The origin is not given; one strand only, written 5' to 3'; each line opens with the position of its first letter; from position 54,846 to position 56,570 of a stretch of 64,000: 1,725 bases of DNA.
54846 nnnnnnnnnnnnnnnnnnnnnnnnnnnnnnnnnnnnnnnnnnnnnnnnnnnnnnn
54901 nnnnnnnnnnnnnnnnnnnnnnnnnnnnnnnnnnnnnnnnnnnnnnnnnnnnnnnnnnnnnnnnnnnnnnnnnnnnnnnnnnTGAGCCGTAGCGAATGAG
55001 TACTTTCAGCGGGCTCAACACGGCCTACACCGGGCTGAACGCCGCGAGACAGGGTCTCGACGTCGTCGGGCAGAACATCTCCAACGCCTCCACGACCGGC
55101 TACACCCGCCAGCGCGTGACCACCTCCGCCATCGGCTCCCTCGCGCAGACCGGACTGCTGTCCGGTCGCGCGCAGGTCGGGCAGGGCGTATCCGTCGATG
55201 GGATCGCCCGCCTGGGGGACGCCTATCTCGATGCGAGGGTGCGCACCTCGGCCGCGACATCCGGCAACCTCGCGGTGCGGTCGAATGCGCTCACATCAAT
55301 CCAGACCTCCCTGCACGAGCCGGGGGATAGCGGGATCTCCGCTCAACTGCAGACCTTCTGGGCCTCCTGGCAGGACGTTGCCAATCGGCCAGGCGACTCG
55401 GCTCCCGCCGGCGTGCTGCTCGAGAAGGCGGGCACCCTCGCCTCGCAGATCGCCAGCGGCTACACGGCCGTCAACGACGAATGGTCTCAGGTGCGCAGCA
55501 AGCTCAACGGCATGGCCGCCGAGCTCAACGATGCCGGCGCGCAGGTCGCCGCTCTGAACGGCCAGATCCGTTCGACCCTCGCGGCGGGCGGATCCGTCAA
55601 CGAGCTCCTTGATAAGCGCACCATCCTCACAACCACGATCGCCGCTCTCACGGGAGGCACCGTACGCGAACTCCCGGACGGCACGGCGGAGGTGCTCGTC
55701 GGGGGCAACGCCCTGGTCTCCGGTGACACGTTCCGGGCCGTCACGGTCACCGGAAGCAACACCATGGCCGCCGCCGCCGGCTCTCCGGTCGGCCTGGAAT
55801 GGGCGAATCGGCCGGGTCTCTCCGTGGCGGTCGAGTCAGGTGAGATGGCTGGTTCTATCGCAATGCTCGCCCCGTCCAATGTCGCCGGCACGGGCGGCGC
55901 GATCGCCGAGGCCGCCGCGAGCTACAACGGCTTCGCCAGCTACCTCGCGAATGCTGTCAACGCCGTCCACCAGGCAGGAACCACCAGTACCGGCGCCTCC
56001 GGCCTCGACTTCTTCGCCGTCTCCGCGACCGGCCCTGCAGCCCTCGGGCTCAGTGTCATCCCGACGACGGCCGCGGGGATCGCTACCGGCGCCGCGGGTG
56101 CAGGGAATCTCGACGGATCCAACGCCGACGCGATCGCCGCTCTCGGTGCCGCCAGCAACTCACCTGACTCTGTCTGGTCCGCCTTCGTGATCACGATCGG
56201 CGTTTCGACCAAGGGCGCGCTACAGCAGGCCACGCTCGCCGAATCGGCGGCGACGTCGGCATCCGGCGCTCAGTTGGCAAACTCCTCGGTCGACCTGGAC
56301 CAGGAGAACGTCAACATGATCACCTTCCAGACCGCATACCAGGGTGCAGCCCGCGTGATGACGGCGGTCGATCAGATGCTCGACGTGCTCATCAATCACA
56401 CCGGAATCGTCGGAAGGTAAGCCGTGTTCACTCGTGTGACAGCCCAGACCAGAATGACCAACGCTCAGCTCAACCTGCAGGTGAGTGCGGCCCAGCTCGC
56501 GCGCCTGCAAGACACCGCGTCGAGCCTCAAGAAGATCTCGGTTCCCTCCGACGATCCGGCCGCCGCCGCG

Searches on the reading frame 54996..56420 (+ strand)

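Call 92: search_protein_families(library=pfam, proteins=[window:54996-56420:+], max_evalue=0.00001)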
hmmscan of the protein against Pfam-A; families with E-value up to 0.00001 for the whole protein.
window:54996-56420:+ (474 aa): 3 families
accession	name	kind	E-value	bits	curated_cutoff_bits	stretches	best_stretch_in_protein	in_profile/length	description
PF22638.1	FlgK_D1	-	7.1e-47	160.4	28.6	1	100-340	2-233/233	Flagellar hook-associated protein FlgK helical domain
PF06429.18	Flg_bbr_C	-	6e-10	38.9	23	1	427-467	5-45/46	Flagellar basal body rod FlgEFG protein C-terminal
PF00460.25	Flg_bb_rod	-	1.1e-07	32.1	20.7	1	7-37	1-31/31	Flagella basal body rod protein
